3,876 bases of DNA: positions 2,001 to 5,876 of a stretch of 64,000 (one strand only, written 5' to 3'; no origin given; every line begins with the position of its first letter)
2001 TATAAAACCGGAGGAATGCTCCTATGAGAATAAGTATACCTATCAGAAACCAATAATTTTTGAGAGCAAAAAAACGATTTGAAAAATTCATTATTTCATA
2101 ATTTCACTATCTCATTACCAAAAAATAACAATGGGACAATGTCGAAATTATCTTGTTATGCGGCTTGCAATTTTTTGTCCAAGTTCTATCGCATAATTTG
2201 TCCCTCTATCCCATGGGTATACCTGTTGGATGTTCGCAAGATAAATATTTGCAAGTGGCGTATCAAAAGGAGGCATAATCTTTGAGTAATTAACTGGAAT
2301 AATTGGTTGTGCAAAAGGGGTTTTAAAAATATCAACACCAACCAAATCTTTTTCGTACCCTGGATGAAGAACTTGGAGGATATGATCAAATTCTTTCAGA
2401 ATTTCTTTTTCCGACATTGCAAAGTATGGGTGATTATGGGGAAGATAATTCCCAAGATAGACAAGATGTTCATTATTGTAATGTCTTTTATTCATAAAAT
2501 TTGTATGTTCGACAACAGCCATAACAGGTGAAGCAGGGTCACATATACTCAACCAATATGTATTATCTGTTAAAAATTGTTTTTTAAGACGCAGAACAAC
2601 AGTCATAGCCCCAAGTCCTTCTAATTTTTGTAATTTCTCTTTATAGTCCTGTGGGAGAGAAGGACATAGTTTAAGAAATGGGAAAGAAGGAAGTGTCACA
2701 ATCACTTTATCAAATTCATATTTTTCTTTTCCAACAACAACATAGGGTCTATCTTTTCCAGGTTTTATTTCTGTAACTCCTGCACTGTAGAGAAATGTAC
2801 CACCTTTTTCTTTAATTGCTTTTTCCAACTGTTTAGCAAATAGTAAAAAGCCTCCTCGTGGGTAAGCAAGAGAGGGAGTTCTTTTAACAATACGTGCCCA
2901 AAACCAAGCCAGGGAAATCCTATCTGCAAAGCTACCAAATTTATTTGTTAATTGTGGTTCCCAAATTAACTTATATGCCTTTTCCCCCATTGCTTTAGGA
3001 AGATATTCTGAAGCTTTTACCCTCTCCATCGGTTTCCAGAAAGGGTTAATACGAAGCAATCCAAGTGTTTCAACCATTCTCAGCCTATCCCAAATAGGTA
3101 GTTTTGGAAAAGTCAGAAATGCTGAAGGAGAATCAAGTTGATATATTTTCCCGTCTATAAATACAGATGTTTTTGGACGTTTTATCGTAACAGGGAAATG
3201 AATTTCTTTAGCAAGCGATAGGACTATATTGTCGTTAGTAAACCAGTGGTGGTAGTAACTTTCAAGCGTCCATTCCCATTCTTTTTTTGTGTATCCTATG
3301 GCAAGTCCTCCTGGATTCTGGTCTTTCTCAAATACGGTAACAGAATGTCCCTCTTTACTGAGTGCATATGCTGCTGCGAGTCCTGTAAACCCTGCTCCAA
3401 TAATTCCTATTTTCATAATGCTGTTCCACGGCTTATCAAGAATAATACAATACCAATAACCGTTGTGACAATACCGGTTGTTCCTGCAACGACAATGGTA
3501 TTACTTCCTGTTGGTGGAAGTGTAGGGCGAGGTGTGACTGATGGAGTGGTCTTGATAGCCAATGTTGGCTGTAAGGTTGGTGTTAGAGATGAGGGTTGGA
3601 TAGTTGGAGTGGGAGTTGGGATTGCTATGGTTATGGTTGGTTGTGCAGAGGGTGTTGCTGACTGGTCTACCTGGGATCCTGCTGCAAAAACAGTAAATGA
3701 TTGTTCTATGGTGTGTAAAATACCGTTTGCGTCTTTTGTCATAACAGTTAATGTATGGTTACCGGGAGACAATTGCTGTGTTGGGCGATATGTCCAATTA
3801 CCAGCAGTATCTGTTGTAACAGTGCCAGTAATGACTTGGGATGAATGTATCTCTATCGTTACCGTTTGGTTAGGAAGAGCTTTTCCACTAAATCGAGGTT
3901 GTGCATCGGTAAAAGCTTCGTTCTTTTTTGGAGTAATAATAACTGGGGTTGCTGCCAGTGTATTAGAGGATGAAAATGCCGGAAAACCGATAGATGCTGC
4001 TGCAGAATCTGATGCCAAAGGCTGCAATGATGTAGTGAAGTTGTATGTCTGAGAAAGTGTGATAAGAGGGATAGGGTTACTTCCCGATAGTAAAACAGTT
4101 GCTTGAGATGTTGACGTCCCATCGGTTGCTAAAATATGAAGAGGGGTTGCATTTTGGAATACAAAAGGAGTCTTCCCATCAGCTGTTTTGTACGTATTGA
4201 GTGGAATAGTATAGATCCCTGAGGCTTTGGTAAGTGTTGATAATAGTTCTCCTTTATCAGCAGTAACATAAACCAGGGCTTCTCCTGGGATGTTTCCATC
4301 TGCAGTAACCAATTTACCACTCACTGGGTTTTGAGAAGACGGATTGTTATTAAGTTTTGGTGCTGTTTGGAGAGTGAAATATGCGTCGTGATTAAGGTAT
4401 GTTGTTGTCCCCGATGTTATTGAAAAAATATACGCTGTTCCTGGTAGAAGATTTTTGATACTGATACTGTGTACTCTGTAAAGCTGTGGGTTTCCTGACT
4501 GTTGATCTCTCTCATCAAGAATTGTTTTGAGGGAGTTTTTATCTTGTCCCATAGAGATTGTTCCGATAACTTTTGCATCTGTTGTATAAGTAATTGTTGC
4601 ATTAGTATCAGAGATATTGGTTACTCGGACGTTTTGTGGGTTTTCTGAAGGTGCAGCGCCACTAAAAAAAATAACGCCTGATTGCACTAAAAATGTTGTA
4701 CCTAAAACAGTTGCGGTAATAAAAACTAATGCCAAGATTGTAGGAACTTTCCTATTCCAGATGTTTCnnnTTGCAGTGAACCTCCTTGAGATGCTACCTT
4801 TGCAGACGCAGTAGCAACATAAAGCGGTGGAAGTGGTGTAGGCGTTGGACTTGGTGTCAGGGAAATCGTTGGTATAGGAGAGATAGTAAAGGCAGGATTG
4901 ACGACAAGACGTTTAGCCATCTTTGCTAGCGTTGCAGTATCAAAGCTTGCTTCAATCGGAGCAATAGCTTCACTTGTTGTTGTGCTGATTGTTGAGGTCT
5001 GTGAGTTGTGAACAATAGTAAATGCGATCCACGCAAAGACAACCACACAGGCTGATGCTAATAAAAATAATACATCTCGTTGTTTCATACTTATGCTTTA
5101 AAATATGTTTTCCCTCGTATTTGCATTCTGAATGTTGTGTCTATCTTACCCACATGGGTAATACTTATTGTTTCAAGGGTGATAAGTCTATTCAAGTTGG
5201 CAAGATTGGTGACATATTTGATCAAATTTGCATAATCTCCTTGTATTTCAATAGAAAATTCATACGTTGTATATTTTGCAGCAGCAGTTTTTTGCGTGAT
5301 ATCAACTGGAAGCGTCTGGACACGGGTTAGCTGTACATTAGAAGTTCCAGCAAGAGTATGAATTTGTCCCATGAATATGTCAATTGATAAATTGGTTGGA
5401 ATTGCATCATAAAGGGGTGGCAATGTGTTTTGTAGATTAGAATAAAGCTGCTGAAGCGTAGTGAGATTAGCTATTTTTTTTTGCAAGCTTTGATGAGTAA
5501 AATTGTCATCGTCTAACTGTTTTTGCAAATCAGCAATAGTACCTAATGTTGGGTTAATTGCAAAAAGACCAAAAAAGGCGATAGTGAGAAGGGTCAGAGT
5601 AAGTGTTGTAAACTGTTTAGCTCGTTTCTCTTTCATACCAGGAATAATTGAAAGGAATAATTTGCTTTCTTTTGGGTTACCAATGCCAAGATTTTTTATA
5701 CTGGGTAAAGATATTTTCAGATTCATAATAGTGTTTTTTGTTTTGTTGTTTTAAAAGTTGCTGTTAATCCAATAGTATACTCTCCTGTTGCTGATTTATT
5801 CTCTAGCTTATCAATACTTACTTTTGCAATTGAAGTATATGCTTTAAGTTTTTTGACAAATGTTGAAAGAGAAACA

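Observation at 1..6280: A coupled minus-strand operon links pilus-assembly-like proteins, an LPPTG surface protein with a Thr/Pro linker, an FAD oxidoreductase and two PMT/ArnT-like GT-C glycosyltransferases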

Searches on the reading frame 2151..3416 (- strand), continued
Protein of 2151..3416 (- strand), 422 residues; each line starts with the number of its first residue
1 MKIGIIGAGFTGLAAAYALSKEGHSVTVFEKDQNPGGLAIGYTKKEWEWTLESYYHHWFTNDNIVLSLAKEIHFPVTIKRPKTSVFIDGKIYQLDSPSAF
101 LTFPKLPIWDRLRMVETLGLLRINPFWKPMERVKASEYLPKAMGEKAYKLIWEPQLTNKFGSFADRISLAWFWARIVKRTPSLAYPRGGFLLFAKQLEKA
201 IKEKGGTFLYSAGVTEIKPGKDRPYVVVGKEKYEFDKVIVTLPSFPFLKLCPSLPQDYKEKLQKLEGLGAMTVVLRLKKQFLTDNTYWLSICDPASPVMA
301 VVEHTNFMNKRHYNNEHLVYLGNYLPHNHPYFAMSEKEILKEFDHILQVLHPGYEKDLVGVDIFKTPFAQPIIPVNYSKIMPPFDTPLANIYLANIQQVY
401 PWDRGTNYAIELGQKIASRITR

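Call 88: find_encoding_contigs(protein=P0394, flank=10000, max_places=1)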
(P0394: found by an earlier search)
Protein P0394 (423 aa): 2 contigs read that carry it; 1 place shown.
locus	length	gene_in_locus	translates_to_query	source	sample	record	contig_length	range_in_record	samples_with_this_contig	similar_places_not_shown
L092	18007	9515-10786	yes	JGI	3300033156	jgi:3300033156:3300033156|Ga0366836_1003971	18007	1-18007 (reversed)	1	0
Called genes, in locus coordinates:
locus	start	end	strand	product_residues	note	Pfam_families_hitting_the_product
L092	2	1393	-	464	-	?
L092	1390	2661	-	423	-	PF13231:PMT_2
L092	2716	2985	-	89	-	PF01649:Ribosomal_S20p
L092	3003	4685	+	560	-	PF01554:MatE (weak), PF03023:MurJ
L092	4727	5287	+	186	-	-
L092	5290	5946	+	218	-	-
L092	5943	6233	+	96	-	-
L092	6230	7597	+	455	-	PF19077:Big_13 (faint), PF00041:fn3 (weak)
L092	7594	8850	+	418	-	-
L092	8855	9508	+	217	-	-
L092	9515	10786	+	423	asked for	PF01266:DAO (weak), PF01593:Amino_oxidase, PF03486:HI0933_like (faint), PF13450:NAD_binding_8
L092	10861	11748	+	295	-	PF01040:UbiA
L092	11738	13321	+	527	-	PF13231:PMT_2 (weak)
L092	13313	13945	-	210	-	PF03167:UDG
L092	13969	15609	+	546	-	-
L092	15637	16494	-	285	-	PF13489:Methyltransf_23, PF01209:Ubie_methyltran (weak), PF02390:Methyltransf_4 (weak), PF13847:Methyltransf_31, PF08241:Methyltransf_11, PF08242:Methyltransf_12, PF13649:Methyltransf_25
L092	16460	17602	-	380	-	PF13477:Glyco_trans_4_2, PF20706:GT4-conflict (faint), PF13439:Glyco_transf_4, PF13579:Glyco_trans_4_4 (weak), PF00534:Glycos_transf_1, PF13692:Glyco_trans_1_4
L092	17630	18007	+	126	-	?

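Call 89: find_encoding_contigs(protein=P0402, flank=10000, max_places=1)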
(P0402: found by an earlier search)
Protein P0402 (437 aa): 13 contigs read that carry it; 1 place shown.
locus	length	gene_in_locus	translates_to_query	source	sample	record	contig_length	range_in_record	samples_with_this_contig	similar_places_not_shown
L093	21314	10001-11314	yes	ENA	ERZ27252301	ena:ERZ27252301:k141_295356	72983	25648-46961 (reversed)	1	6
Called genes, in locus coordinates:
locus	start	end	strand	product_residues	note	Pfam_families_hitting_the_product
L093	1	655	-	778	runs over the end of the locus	PF13514:AAA_27 (weak)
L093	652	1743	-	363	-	PF00149:Metallophos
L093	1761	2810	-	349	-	PF00044:Gp_dh_N, PF02800:Gp_dh_C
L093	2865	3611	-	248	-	PF00696:AA_kinase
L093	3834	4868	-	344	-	PF02388:FemAB, PF13480:Acetyltransf_6, PF02388:FemAB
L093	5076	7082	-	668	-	PF00580:UvrD-helicase, PF13245:AAA_19, PF13604:AAA_30 (faint), PF01443:Viral_helicase1 (faint), PF13361:UvrD_C, PF13538:UvrD_C_2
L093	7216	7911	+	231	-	PF00121:TIM, PF00290:Trp_syntA (faint)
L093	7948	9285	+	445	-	PF02366:PMT, PF13231:PMT_2, PF16192:PMT_4TMC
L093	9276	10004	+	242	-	PF00535:Glycos_transf_2, PF10111:Glyco_tranf_2_2 (weak), PF13641:Glyco_tranf_2_3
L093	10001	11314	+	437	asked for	PF00890:FAD_binding_2 (weak), PF01266:DAO, PF01593:Amino_oxidase, PF01946:Thi4 (weak), PF07992:Pyr_redox_2 (weak), PF12831:FAD_oxidored (weak), PF13450:NAD_binding_8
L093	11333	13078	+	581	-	-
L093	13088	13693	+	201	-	-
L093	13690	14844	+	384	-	PF13439:Glyco_transf_4 (faint), PF20706:GT4-conflict, PF00534:Glycos_transf_1, PF13692:Glyco_trans_1_4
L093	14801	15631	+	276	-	PF01209:Ubie_methyltran (weak), PF05401:NodS, PF13489:Methyltransf_23, PF00398:RrnaAD, PF13847:Methyltransf_31, PF08241:Methyltransf_11, PF08242:Methyltransf_12, PF13649:Methyltransf_25, +1 more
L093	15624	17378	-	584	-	PF02366:PMT (weak)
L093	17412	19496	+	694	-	PF10060:DUF2298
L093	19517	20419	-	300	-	PF08308:PEGA (faint), PF08239:SH3_3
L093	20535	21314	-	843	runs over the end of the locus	PF02190:LON_substr_bdg, PF00004:AAA, PF07728:AAA_5, PF22667:Lon_lid, PF05362:Lon_C, PF13541:ChlI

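Call 90: find_encoding_contigs(protein=P0391, flank=10000, max_places=1)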
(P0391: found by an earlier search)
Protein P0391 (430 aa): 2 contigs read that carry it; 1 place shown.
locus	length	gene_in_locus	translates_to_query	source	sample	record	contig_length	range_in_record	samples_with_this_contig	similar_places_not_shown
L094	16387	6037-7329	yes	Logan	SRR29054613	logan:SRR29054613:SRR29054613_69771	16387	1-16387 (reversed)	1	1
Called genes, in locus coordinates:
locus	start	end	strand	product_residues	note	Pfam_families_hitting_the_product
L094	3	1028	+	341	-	?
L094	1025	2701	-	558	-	PF03023:MurJ, PF13440:Polysacc_synt_3, PF01554:MatE (weak)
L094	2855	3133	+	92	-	PF01649:Ribosomal_S20p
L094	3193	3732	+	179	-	PF05137:PilN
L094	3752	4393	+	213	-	PF04350:PilO (weak)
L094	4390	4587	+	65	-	-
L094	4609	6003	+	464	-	PF00041:fn3 (weak), PF16656:Pur_ac_phosph_N (weak), PF19077:Big_13 (weak)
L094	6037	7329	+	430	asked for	PF00070:Pyr_redox (faint), PF01266:DAO, PF01593:Amino_oxidase, PF13450:NAD_binding_8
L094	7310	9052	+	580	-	PF02366:PMT, PF13231:PMT_2 (weak)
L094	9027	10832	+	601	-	PF13231:PMT_2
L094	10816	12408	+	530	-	-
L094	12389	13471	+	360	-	PF04015:DUF362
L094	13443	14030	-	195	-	-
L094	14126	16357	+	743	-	PF10060:DUF2298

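Call 100: find_related_loci(query=A9, collection=metagenome_contigs, flank=10000)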
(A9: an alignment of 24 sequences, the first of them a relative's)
Query A9 (218 aa) in metagenome_contigs; peptide patterns used: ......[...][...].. (x = any residue, [..] = any of these).
470 stretches matched a pattern; 346 encode a relative of the query (tblastn E <= 1e-3); the best 80 are kept; 80 distinct loci.
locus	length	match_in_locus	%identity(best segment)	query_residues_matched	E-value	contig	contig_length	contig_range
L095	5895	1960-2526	35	18-217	4e-30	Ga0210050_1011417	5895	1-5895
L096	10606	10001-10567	35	18-217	4e-30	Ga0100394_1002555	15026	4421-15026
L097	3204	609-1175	35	18-217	4e-30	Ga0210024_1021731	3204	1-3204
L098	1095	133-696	33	18-216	1e-30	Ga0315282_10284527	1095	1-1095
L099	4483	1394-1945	35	18-212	2e-29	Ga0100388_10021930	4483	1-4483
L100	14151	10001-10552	35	18-212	2e-29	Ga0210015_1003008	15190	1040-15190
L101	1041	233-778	34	19-214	2e-29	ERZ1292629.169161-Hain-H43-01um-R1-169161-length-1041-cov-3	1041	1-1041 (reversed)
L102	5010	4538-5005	38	18-179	4e-26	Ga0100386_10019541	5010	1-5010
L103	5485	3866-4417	32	18-212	2e-25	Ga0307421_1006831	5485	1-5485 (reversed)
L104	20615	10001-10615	33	1-211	3e-25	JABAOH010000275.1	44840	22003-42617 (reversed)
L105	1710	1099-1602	33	20-198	4e-21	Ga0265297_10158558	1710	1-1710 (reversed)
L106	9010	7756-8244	33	29-197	1e-20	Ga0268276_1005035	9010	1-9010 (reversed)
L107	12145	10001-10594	27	14-214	2e-20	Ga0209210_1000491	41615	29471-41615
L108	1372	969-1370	37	18-159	2e-20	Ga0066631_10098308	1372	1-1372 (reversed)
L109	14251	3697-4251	28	8-194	3e-20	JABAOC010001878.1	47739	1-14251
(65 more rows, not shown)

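Call 108: search_protein_families(library=pfam, alignment_id=A7, max_evalue=0.1)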
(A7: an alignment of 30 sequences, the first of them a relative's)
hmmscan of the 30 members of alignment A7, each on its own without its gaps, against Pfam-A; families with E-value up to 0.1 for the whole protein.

A. member 1, L086:15637-16224:+ (196 aa): 0 families

B. families by the number of members that match (of 30 scanned): 11 families
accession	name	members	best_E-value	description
PF03767.20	Acid_phosphat_B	3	0.0013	HAD superfamily, subfamily IIIB (Acid phosphatase)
PF13419.12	HAD_2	3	0.0045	Haloacid dehalogenase-like hydrolase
PF18188.7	PPL4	2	0.04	Prim-pol 4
PF15656.11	Tox-HDC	1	0.00079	Toxin with a H, D/N and C signature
PF12289.13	Rotavirus_VP1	1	0.0022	Rotavirus VP1 C-terminal domain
PF19234.4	DUF5887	1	0.012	Family of unknown function (DUF5887)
PF00067.27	p450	1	0.021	Cytochrome P450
PF11304.13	DUF3106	1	0.024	Protein of unknown function (DUF3106)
PF24694.1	LNS2_PITM1-3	1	0.06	PITM 1-3, LNS2 domain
PF21660.3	MCP_C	1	0.063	Filamentous archaeal viruses coat protein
PF13446.11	RPT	1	0.068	A repeated domain in UCH-protein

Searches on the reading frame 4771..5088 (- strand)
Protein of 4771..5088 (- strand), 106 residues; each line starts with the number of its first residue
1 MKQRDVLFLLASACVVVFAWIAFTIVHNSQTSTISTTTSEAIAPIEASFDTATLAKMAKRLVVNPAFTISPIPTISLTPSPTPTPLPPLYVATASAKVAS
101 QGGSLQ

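Call 4: search_protein_families(library=pfam, proteins=[window:4771-5088:-], max_evalue=0.1)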
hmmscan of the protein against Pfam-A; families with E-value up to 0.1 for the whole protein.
window:4771-5088:- (106 aa): 0 families

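Call 6: search_protein_families(library=ncbifam, proteins=[window:4771-5088:-], max_evalue=0.1)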
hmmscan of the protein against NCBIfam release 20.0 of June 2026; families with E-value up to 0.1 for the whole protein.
window:4771-5088:- (106 aa): 0 families

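Call 60: search_protein_families(library=pfam, alignment_id=A4, max_evalue=0.1)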
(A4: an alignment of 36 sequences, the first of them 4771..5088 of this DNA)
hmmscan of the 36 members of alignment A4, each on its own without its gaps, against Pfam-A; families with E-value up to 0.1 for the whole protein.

A. member 1, window:4771-5088:- (106 aa): 0 families

B. families by the number of members that match (of 36 scanned): 7 families
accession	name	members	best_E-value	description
PF03229.18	Alpha_GJ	1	0.0077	Alphavirus glycoprotein J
PF01733.24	Nucleoside_tran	1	0.037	Nucleoside transporter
PF04415.17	DUF515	1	0.046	Protein of unknown function (DUF515)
PF01594.21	AI-2E_transport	1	0.047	AI-2E family transporter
PF05961.16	Chordopox_A13L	1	0.079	Chordopoxvirus A13L protein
PF12869.13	tRNA_anti-like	1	0.089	tRNA_anti-like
PF00909.26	Ammonium_transp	1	0.096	Ammonium Transporter Family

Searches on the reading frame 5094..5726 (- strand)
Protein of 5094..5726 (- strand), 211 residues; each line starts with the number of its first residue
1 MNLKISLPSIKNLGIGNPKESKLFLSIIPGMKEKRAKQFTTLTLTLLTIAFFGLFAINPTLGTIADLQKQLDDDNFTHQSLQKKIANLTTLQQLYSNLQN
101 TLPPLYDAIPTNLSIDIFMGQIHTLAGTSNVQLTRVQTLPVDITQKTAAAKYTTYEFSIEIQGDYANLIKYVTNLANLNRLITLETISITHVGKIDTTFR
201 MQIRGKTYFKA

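Call 4: search_protein_families(library=pfam, proteins=[window:5094-5726:-], max_evalue=0.1)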
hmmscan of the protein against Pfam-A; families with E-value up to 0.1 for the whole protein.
window:5094-5726:- (211 aa): 3 families
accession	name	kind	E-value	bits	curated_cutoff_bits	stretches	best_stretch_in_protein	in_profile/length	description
PF04350.18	PilO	-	2.6e-14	54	22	1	69-208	6-141/145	Pilus assembly protein, PilO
PF10741.14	T2SSM_b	-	0.025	14.9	21.7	1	118-190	19-86/111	Type II secretion system (T2SS), protein M subtype b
PF04612.17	T2SSM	-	0.049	14.3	27.8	1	34-97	13-76/160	Type II secretion system (T2SS), protein M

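Call 6: search_protein_families(library=ncbifam, proteins=[window:5094-5726:-], max_evalue=0.1)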
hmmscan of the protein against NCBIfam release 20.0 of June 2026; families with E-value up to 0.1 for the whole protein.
window:5094-5726:- (211 aa): 1 family
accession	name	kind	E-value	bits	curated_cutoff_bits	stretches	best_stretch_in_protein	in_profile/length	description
NF040576.1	T2SS_GspM_XpsM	equivalog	2.9e-08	33.6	60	1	40-191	3-152/180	type II secretion system protein GspM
